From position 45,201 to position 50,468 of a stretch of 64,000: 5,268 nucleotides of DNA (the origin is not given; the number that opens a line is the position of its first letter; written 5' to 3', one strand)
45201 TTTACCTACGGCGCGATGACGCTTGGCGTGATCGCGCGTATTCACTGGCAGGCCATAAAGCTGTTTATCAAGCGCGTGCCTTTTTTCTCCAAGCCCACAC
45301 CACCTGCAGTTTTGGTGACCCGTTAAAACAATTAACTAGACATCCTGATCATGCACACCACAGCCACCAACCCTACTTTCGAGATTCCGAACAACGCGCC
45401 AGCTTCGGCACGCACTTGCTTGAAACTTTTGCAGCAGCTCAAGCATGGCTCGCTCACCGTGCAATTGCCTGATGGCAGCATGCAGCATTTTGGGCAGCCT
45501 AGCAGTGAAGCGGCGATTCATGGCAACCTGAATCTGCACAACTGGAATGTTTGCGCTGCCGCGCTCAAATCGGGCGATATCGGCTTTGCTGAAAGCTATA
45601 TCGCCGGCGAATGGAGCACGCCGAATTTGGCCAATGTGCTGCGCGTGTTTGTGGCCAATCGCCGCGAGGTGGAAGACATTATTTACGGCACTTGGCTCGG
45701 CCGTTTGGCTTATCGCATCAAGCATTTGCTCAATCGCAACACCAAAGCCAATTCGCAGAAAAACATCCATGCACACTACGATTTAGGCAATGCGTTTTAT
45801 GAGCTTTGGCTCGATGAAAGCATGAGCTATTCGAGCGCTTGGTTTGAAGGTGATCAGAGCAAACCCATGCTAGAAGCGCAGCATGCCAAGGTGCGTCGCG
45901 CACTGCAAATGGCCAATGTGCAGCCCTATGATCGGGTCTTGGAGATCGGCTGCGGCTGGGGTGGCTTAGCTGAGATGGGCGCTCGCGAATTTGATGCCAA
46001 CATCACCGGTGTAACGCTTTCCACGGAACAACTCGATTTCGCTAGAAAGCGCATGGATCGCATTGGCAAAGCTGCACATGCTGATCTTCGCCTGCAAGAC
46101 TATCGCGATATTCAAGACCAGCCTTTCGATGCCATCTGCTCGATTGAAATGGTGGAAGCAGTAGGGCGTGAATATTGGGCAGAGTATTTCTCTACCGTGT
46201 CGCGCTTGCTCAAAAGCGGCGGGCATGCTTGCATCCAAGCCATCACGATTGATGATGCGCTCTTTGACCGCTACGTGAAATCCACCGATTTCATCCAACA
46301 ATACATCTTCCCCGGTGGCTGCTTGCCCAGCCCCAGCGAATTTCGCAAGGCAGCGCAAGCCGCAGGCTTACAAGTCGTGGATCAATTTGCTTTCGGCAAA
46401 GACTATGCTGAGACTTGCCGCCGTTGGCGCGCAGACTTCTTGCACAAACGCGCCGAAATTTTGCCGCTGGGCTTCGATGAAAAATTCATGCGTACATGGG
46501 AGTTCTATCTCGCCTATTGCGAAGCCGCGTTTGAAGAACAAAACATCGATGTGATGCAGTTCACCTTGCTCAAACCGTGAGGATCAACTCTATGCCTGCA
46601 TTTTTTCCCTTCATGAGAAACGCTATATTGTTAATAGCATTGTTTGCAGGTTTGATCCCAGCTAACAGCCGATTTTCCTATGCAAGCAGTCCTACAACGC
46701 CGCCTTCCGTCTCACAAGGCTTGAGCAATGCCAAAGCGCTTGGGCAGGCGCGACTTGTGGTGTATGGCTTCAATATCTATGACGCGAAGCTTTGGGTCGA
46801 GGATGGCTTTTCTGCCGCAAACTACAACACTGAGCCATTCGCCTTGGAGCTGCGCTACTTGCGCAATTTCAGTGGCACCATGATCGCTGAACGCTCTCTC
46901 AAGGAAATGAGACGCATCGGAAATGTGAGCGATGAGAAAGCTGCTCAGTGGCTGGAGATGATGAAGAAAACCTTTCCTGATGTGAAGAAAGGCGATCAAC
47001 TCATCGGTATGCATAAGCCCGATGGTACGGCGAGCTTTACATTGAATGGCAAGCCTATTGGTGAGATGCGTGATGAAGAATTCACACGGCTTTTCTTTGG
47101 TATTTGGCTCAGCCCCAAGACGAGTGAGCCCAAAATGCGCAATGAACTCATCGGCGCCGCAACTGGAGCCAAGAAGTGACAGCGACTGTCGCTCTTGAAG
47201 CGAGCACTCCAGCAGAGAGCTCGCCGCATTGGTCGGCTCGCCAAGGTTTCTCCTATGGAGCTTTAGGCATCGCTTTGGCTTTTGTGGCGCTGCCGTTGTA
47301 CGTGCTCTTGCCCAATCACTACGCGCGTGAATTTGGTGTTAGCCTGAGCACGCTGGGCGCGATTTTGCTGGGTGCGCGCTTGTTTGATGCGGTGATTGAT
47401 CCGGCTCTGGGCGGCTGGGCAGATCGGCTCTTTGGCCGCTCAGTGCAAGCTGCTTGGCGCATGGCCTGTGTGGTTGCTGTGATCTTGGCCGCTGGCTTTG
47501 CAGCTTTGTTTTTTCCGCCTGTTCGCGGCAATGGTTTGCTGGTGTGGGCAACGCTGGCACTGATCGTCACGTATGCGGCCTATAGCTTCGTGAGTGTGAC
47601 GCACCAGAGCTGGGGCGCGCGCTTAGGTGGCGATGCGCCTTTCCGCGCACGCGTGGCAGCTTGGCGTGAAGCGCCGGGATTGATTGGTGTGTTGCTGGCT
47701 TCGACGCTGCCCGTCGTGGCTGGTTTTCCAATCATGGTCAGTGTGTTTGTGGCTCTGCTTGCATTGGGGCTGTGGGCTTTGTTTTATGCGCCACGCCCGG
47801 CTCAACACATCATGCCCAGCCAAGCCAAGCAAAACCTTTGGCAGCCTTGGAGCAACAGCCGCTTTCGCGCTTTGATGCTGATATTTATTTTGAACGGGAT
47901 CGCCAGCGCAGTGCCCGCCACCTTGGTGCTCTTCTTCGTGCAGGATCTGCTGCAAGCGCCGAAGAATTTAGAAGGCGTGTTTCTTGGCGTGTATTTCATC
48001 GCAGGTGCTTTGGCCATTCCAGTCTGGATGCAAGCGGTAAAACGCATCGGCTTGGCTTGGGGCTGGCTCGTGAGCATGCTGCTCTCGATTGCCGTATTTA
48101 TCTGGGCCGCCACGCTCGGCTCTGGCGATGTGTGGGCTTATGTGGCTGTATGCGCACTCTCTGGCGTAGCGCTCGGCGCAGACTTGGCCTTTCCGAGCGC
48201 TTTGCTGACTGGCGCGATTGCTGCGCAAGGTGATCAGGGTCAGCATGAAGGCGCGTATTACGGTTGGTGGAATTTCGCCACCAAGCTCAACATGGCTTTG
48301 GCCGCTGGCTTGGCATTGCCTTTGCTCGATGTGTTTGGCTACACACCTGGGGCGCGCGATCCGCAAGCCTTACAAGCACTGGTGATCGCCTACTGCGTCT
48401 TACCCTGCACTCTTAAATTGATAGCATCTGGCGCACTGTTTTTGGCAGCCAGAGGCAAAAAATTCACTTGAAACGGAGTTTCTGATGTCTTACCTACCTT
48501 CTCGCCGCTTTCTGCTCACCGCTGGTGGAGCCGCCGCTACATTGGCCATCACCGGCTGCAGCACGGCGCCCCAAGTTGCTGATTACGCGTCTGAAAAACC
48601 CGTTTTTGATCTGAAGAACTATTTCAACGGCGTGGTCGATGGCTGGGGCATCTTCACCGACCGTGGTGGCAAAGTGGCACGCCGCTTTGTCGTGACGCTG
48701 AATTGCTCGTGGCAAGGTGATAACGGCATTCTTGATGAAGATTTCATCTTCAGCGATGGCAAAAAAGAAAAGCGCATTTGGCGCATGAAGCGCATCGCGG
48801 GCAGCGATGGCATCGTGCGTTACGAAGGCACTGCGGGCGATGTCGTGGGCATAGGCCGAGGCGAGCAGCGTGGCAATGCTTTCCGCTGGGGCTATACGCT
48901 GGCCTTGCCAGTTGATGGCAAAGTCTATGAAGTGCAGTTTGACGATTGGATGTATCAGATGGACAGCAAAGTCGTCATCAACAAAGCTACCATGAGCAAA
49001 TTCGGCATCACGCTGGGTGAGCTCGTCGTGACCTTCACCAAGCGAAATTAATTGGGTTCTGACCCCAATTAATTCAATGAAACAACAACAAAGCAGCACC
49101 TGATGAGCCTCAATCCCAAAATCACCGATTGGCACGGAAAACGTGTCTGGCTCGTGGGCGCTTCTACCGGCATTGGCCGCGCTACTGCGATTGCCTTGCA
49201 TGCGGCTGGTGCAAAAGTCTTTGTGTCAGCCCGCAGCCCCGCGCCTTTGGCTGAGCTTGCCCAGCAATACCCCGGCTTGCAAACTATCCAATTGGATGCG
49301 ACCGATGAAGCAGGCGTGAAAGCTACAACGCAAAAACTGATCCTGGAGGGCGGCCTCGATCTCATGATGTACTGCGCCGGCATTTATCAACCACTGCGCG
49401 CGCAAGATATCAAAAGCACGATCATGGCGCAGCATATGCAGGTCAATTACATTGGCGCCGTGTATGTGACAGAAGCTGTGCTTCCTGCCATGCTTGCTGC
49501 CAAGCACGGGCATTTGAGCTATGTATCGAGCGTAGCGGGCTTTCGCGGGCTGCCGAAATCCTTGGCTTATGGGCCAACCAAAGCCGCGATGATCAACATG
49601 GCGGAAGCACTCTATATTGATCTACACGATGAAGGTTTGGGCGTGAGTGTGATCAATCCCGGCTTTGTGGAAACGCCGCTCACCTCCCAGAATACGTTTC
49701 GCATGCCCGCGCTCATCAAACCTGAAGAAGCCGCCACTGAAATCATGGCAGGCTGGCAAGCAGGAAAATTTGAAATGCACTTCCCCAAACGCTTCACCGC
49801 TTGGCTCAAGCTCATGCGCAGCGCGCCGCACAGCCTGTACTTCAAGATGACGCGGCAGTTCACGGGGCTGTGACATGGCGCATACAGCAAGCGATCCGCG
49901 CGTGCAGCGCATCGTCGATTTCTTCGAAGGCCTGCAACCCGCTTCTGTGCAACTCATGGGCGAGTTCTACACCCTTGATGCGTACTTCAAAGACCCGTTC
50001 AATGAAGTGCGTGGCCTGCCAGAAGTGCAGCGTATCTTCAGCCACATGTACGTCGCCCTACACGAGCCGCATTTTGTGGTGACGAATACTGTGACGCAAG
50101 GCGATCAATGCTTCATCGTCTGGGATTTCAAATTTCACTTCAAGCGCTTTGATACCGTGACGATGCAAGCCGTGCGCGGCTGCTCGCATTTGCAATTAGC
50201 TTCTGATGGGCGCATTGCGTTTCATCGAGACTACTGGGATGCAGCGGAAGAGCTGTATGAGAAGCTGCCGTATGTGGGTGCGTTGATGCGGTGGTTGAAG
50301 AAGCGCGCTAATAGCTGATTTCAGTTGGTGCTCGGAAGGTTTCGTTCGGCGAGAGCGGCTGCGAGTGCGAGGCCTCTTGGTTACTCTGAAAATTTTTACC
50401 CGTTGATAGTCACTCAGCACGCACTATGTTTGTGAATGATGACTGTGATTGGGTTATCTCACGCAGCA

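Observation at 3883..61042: Family I: a ~41-nt double-hairpin repeat found in intergenic tails and also inside coding sequences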

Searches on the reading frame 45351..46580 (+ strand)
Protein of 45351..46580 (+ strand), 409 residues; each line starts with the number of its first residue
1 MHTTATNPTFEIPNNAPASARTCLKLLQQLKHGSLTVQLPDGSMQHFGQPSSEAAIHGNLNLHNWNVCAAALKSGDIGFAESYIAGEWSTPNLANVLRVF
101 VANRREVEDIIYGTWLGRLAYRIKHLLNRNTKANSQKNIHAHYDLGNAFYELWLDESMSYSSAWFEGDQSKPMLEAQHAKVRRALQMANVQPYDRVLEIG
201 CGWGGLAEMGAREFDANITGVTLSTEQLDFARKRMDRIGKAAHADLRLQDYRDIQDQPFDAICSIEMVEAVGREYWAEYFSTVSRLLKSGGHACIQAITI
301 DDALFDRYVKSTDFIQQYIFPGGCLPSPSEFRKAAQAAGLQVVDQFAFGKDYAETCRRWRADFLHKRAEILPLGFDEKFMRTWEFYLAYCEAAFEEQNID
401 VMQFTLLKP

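Call 96: search_protein_families(library=pfam, proteins=[window:45351-46580:+], max_evalue=0.00001)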
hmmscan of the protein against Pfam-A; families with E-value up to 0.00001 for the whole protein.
window:45351-46580:+ (409 aa): 6 families
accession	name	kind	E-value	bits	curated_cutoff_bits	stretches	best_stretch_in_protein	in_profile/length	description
PF02353.26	CMAS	-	4.5e-83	279.2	27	1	132-404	3-273/273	Mycolic acid cyclopropane synthetase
PF13649.12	Methyltransf_25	-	4.9e-16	59.6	27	1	196-291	1-97/97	Methyltransferase domain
PF08241.18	Methyltransf_11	-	1.4e-13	51.7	21.2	1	197-295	1-95/95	Methyltransferase domain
PF13489.12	Methyltransf_23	-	4.4e-13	49.7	27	1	192-344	22-163/164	Methyltransferase domain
PF08242.18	Methyltransf_12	-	1.8e-12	48.3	30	1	197-292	1-97/98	Methyltransferase domain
PF13847.12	Methyltransf_31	-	7e-09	36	27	1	194-313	5-127/145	Methyltransferase domain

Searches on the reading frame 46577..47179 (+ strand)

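Call 10: search_protein_families(library=pfam, proteins=[window:46577-47179:+])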
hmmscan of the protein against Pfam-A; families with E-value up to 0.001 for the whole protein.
window:46577-47179:+ (200 aa): 2 families
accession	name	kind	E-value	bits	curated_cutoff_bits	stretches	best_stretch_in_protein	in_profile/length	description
PF16036.10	Chalcone_3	-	2.1e-10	41.4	27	1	65-193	33-165/165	Chalcone isomerase-like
PF16035.10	Chalcone_2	-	0.00042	20.6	27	1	109-189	109-200/203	Chalcone isomerase like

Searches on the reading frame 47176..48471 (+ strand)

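Call 10: search_protein_families(library=pfam, proteins=[window:47176-48471:+])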
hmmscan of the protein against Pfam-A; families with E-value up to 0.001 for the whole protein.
window:47176-48471:+ (431 aa): 2 families
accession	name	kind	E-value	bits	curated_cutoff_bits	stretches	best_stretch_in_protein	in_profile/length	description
PF13347.12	MFS_2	-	4.8e-48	164.2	27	1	24-417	1-416/427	MFS/sugar transport protein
PF07690.21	MFS_1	-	1.2e-06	28.1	33.4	1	41-376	15-346/347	Major Facilitator Superfamily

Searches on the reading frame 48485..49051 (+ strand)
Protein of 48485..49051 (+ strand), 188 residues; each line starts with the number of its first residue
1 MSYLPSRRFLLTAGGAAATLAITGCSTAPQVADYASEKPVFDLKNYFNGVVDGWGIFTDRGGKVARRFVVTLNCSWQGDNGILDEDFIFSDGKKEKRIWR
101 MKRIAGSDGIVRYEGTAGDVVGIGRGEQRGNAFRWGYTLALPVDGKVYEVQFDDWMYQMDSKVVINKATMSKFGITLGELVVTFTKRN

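Call 96: search_protein_families(library=pfam, proteins=[window:48485-49051:+], max_evalue=0.00001)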
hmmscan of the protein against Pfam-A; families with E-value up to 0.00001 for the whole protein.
window:48485-49051:+ (188 aa): 1 family
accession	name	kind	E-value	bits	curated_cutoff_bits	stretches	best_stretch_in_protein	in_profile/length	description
PF12915.13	DUF3833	-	6.2e-63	211.7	25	1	20-186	2-163/163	Protein of unknown function (DUF3833)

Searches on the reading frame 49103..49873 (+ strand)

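Call 96: search_protein_families(library=pfam, proteins=[window:49103-49873:+], max_evalue=0.00001)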
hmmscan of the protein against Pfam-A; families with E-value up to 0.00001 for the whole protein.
window:49103-49873:+ (256 aa): 3 families
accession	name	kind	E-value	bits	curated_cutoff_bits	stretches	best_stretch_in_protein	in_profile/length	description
PF00106.31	adh_short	-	1.5e-38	132.7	26.6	1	14-196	2-189/195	short chain dehydrogenase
PF13561.12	adh_short_C2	-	2.8e-28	99.5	27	1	19-198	1-185/236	Enoyl-(Acyl carrier protein) reductase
PF08659.16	KR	-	4.8e-08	33.6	22.6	1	16-189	4-178/180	KR domain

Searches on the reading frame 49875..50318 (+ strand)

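Call 96: search_protein_families(library=pfam, proteins=[window:49875-50318:+], max_evalue=0.00001)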
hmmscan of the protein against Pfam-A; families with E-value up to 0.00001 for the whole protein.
window:49875-50318:+ (147 aa): 1 family
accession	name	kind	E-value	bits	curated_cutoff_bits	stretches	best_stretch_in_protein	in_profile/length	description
PF12680.13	SnoaL_2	-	3.5e-14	53.7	27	1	15-117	3-102/102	SnoaL-like domain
